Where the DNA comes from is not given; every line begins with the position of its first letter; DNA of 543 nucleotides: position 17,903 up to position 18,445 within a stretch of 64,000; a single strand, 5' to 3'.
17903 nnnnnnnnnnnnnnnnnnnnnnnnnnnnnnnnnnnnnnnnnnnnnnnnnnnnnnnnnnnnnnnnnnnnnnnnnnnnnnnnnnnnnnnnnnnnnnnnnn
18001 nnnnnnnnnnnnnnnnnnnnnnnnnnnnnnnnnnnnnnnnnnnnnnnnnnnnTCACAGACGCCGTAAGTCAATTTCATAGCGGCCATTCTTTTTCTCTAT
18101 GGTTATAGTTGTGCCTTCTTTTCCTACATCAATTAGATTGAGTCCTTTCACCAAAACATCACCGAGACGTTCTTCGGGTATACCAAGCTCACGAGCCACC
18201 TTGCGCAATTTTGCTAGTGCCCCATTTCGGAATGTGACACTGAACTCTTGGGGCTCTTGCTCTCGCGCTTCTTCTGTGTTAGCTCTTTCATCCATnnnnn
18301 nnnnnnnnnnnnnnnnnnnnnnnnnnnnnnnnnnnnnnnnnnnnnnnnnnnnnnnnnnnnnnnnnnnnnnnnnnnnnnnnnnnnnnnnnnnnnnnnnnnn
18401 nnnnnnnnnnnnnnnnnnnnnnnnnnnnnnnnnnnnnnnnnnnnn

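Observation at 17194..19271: IS1595-family transposase with a two-gene low-GC cargo, bracketed by a 14-bp direct repeat next to the dnaB control region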

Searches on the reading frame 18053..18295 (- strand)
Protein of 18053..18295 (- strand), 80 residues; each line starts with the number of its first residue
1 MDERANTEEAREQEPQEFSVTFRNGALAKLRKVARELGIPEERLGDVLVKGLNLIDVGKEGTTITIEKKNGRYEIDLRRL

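Call 6: search_protein_families(library=pfam, proteins=[window:18053-18295:-], max_evalue=0.1)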
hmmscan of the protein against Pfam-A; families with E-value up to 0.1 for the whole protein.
window:18053-18295:- (80 aa): 0 families

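Call 43: find_homologous_proteins(query=window:18053-18295:-, max_evalue=0.001)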
Query window:18053-18295:- (80 aa): 6 proteins with E <= 0.001 among 6 candidates.
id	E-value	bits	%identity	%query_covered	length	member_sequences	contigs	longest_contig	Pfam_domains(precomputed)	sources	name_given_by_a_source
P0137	4.2e-43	162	100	100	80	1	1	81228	-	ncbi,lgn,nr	ncbi:hypothetical protein HY416_01365 [Candidatus Kaiserbacteria bacterium]|nr:hypothetical protein 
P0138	4.3e-23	99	75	81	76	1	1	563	-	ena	-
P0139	1.5e-20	90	69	81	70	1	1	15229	-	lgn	-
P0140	2.1e-20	90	67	86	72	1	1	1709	-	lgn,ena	-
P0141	1.3e-19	87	65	93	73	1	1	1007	-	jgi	jgi:hypothetical protein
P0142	1.8e-19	87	73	79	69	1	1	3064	-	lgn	-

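Call 67: search_protein_families(library=phrogs, proteins=[window:18053-18295:-], max_evalue=0.1)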
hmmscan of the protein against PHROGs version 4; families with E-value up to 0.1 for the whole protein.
window:18053-18295:- (80 aa): 0 families

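Call 68: search_protein_families(library=padloc, proteins=[window:18053-18295:-], max_evalue=0.1)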
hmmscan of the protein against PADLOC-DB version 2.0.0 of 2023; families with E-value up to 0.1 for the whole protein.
window:18053-18295:- (80 aa): 0 families

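Call 71: predict_structure(alignment_id=A4)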
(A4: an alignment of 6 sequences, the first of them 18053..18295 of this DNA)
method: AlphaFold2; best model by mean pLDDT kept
length: 80 residues; sequences in the alignment: 6
mean_pLDDT: 53.9   pTM: 0.33
mean pLDDT of the five models: 53.9, 53.1, 51.0, 50.1, 47.6
residues with pLDDT >= 90: 0; 70-90: 9; 50-70: 33; < 50: 38
segments of 3 or more residues with pLDDT < 50: 1-3, 5-23, 58-62, 67-72
pLDDT, mean of each block of 10 residues (from residue 1): 44 42 57 71 68 52 47 49
secondary structure, 60 per line:
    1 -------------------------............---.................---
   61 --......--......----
elements in order: H26-37 H41-57 E63-68 E71-76

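Call 72: search_solved_structures(query=A4, max_evalue=10)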
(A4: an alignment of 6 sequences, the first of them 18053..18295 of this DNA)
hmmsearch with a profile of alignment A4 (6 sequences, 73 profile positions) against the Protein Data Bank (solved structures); distinct sequences matched with E-value up to 10: 11.
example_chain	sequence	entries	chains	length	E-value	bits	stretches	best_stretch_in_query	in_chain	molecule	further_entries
2fyw_A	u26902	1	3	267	0.38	13.9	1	18-50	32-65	conserved hypothetical protein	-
1eh1_A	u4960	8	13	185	0.39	13.9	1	15-36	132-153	RIBOSOME RECYCLING FACTOR | Ribosome-recycling factor | 50S ribosomal protein RRF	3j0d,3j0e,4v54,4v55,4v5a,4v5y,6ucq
8w97_A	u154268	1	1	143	0.74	13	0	20-62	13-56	De novo design protein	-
2in3_A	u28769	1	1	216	0.81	12.8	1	20-41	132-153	Hypothetical protein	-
6xbd_K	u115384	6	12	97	1.1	12.4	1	45-65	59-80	Phospholipid ABC transporter-binding protein MlaB | Lipid asymmetry maintenance protein MlaB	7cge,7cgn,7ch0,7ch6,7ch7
6ll6_A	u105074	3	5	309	1.2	12.3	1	23-50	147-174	Cell division protein FtsZ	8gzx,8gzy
6ll5_A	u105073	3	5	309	1.2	12.3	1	23-50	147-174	Cell division protein FtsZ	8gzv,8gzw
6zy2_B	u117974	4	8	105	1.3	12.1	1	45-65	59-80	ABC transporter maintaining OM lipid asymmetry, cytoplasmic STAS component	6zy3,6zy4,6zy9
6xgy_B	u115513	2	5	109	1.5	12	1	45-65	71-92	ABC transporter maintaining OM lipid asymmetry, cytoplasmic STAS component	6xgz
9isk_A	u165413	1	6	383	1.8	11.8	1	23-50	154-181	Cell division protein FtsZ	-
8h1o_A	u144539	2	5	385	1.8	11.8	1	23-50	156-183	Cell division protein FtsZ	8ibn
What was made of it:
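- Tried and rejected: The sequence pattern is suggestive, but the AlphaFold model was poor (pLDDT 54, call 71) and the PDB profile search gave only noise (call 72).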

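Call 79: search_protein_families(library=ncbifam, proteins=[window:18053-18295:-], max_evalue=0.1)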
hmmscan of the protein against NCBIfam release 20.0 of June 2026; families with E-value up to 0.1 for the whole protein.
window:18053-18295:- (80 aa): 0 families
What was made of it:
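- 18053..18295 (-): ORF2, passenger gene: 80-aa soluble protein with the conserved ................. core. The AlphaFold model is low-confidence (pLDDT 54, call 71) and no family or PDB match was found (calls 6, 67, 68, 72, 79).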
